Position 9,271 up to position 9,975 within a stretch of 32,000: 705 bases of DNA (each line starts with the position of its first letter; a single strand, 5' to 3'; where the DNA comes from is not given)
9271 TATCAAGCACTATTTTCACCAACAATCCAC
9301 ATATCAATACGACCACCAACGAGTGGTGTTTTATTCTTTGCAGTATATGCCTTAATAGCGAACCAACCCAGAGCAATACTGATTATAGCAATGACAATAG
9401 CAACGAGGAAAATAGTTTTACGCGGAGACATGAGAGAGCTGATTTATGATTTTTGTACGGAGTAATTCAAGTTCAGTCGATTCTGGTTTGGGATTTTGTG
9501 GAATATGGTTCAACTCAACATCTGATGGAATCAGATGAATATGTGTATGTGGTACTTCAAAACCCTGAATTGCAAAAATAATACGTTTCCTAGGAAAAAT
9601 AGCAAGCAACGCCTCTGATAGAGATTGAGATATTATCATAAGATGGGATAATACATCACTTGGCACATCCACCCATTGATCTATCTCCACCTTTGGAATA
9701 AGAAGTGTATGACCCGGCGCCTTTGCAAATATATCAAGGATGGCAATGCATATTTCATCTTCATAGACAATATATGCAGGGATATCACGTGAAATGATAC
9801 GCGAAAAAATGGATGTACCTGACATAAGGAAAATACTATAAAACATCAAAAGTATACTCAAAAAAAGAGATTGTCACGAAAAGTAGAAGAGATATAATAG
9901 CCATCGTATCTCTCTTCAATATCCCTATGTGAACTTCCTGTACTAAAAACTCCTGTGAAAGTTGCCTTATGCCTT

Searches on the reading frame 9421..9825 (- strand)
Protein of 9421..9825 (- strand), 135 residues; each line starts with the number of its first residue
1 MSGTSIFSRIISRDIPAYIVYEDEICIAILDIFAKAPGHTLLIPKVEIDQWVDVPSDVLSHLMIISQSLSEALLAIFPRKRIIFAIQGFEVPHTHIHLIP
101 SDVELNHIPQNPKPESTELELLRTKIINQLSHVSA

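Call 82: search_protein_families(library=pfam, proteins=[window:9421-9825:-], max_evalue=0.001)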
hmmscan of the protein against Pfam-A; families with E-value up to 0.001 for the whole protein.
seq(135 aa): 2 families
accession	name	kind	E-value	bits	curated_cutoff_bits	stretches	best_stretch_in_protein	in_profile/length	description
PF01230.28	HIT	-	1.4e-18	67.7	21.5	1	13-102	2-96/98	HIT domain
PF11969.13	DcpS_C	-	6e-09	36.8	24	1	6-103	3-104/114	Scavenger mRNA decapping enzyme C-term binding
